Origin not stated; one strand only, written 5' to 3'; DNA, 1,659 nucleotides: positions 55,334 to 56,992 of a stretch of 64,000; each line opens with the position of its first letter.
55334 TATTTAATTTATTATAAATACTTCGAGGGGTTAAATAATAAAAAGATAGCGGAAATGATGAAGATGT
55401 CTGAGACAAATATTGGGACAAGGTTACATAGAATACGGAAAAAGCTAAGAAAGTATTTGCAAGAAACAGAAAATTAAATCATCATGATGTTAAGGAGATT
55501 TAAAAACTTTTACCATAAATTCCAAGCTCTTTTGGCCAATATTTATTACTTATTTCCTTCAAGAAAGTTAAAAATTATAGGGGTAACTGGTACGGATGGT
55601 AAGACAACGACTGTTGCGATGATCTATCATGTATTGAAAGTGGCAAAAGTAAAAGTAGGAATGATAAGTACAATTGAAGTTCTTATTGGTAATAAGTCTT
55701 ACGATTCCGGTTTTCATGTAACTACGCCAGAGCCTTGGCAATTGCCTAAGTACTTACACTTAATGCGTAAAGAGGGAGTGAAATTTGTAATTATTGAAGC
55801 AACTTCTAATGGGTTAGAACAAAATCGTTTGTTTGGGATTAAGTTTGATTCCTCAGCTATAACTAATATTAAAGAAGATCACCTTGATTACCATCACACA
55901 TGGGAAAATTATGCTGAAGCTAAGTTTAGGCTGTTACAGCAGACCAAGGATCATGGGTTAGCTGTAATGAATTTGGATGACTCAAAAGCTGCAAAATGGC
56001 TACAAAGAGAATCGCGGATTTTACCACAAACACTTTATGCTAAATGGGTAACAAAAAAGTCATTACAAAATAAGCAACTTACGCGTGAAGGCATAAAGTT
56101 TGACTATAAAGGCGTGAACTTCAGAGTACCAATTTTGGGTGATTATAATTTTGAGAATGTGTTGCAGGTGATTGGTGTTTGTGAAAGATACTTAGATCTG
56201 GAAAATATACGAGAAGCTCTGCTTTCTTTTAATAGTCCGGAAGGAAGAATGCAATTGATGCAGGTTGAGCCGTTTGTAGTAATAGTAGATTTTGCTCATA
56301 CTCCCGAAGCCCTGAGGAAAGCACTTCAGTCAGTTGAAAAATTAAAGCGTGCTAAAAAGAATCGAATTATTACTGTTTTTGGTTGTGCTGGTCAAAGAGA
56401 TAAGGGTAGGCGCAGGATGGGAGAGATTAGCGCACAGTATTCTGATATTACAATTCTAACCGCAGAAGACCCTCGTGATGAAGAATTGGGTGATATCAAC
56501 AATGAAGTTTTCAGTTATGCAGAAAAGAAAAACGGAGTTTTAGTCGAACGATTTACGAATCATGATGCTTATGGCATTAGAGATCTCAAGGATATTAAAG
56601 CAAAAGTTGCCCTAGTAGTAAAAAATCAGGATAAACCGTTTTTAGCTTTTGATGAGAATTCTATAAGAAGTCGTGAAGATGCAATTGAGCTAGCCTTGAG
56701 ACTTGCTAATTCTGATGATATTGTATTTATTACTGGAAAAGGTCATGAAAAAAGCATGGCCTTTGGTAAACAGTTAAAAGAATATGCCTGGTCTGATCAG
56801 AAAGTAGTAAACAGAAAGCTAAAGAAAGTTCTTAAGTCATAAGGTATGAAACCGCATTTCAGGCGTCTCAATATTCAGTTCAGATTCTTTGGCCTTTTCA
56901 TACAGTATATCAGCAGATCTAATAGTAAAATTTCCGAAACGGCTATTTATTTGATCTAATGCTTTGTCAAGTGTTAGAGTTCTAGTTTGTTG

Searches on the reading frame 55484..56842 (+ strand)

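Call 40: search_protein_families(library=ncbifam, proteins=[window:55484-56842:+], max_evalue=1e-10)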
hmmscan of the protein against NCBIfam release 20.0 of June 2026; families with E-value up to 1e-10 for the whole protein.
window:55484-56842:+ (452 aa): 22 families
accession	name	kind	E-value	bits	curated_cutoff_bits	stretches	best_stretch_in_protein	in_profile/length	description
TIGR01085.1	murE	subfamily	6.2e-108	361.7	257.3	1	12-355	68-421/472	UDP-N-acetylmuramyl-tripeptide synthetase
NF001126.0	PRK00139.1-4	equivalog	2.2e-100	336.5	373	1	12-350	87-426/486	UDP-N-acetylmuramoyl-L-alanyl-D-glutamate--2,6-diaminopimelate ligase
NF008896.0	PRK11929.1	equivalog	5.2e-93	312.5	1023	1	14-447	97-499/965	bifunctional UDP-N-acetylmuramoyl-L-alanyl-D-glutamate--2,6-diaminopimelate ligase MurE/UDP-N-acetylmuramoyl-tripeptide--D-alanyl-D-alanine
NF001124.0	PRK00139.1-2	equivalog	2.8e-91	306.7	476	1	11-450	94-496/500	UDP-N-acetylmuramoyl-L-alanyl-D-glutamate--2,6-diaminopimelate ligase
NF001123.0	PRK00139.1-1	equivalog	3.6e-71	240.3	586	1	16-354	94-438/493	UDP-N-acetylmuramoyl-L-alanyl-D-glutamate--2,6-diaminopimelate ligase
NF010628.0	PRK14022.1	equivalog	2.4e-55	188.2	536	1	12-356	94-432/483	UDP-N-acetylmuramoyl-L-alanyl-D-glutamate--L-lysine ligase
NF001130.0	PRK00139.2-4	equivalog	6e-41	140.7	715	2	12-155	92-239/516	UDP-N-acetylmuramoyl-L-alanyl-D-glutamate--2,6-diaminopimelate ligase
TIGR02068.2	cya_phycin_syn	equivalog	1.7e-37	128.9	850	1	22-342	469-808/862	cyanophycin synthetase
NF001129.0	PRK00139.2-3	equivalog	1.8e-35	122.4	762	1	11-349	100-453/517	UDP-N-acetylmuramoyl-L-alanyl-D-glutamate--2,6-diaminopimelate ligase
TIGR01082.1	murC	equivalog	3e-31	109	335.1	1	122-299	169-352/449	UDP-N-acetylmuramate--L-alanine ligase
NF010623.0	PRK14016.1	subfamily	6e-29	100.8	877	2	23-174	471-622/871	cyanophycin synthetase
NF001131.0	PRK00139.2-5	equivalog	9.1e-29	100.6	1000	1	14-349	94-427/483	UDP-N-acetylmuramoyl-L-alanyl-D-glutamate--2,6-diaminopimelate ligase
TIGR01087.1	murD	equivalog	1e-28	100.6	211.95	1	91-286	144-340/441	UDP-N-acetylmuramoyl-L-alanine--D-glutamate ligase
NF001127.0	PRK00139.2-1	equivalog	2.4e-27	95.9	997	1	12-157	92-241/520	UDP-N-acetylmuramoyl-L-alanyl-D-glutamate--2,6-diaminopimelate ligase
NF053645.1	pMurC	equivalog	1.1e-23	83.7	560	0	204-303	302-403/492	pseudomurein biosynthesis peptide ligase pMurC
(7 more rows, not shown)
